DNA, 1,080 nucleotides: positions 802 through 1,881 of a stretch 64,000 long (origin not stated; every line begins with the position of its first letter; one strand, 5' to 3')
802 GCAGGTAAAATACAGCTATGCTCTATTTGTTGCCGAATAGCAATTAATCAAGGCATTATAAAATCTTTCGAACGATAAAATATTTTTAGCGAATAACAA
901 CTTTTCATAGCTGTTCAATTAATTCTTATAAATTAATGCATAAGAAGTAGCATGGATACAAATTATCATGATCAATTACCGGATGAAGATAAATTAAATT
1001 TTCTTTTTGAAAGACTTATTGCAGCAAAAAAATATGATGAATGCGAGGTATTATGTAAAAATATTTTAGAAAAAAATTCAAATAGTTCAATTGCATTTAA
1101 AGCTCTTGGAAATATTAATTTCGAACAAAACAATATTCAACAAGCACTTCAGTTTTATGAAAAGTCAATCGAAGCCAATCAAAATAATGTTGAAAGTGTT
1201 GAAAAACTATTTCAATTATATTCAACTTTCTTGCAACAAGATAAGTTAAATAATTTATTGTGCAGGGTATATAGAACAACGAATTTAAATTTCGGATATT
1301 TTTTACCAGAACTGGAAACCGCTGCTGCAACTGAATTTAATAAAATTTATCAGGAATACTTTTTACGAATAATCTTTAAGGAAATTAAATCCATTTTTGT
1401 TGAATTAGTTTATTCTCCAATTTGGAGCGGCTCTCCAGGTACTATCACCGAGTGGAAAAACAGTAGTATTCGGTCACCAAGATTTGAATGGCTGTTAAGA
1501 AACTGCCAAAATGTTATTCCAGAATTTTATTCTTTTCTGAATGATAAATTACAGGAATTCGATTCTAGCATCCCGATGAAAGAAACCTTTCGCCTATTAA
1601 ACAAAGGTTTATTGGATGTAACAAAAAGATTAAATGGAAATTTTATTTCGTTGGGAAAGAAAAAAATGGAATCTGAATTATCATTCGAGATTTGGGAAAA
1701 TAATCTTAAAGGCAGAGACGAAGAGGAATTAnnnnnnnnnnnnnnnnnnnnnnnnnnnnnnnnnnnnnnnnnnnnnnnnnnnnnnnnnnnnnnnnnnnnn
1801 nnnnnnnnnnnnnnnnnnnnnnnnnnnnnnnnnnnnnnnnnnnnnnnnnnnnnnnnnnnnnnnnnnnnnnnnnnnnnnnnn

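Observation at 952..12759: One 11.8-kb ORF encodes a 3,935-aa cytoplasmic 'glycan assembly line': four TPR blocks interleaved with about ten sugar-modifying catalytic domains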

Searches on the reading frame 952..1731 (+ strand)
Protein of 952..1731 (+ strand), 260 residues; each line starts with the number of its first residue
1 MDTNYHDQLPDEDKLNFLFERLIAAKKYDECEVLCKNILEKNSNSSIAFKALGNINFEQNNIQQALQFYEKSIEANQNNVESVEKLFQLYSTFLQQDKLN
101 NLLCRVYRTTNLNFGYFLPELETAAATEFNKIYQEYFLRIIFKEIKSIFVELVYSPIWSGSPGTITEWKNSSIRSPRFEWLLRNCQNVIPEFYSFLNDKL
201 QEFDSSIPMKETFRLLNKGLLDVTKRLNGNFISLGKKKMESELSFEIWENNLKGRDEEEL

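Call 8: search_protein_families(library=pfam, proteins=[window:952-1731:+], max_evalue=0.1)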
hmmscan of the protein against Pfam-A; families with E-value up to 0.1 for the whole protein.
window:952-1731:+ (260 aa): 14 families
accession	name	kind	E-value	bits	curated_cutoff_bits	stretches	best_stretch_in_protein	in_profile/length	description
PF00515.34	TPR_1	-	3.7e-07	30.1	27.8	1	48-79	3-34/34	Tetratricopeptide repeat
PF13431.12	TPR_17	-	3.5e-06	27.3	24.4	1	34-67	1-34/34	Tetratricopeptide repeat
PF25063.1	ARM_TT21_C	-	2.2e-05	24.8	35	1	21-83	104-166/209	Tetratricopeptide repeat protein 21 C-terminal ARM domain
PF07719.23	TPR_2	-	3.2e-05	24.1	27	1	48-79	3-34/34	Tetratricopeptide repeat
PF14559.12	TPR_19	-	0.00017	22.3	25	1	22-81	1-59/68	Tetratricopeptide repeat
PF13424.12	TPR_12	-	0.00031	21.3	30.1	1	28-76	26-75/77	Tetratricopeptide repeat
PF13181.12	TPR_8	-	0.0028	18.1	25.7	1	52-79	7-34/34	Tetratricopeptide repeat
PF13414.12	TPR_11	-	0.011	15.8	26.8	1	53-82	1-30/42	TPR repeat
PF25575.1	TPR_BSK1_C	-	0.02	15.2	42.2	0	34-80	30-76/118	Serine/threonine-protein kinase BSK1-like, TPR repeats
PF24575.1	TPR_Slam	-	0.024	15.5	35.2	0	76-99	24-47/104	Surface lipoprotein assembly modifier, N-terminal TPR repeats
PF18289.6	HU-CCDC81_euk_2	-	0.045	14.2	26.1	0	38-74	35-69/75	CCDC81 eukaryotic HU domain 2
PF22860.2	DUF7017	-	0.06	13.8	27.5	1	22-102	11-90/141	Domain of unknown function (DUF7017)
PF23914.1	TPR_CcmH_CycH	-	0.08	13.2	42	0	39-82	43-86/158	Cytochrome c-type biogenesis protein H TPR domain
PF13428.12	TPR_14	-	0.084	14.1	23.5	0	49-86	4-41/44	Tetratricopeptide repeat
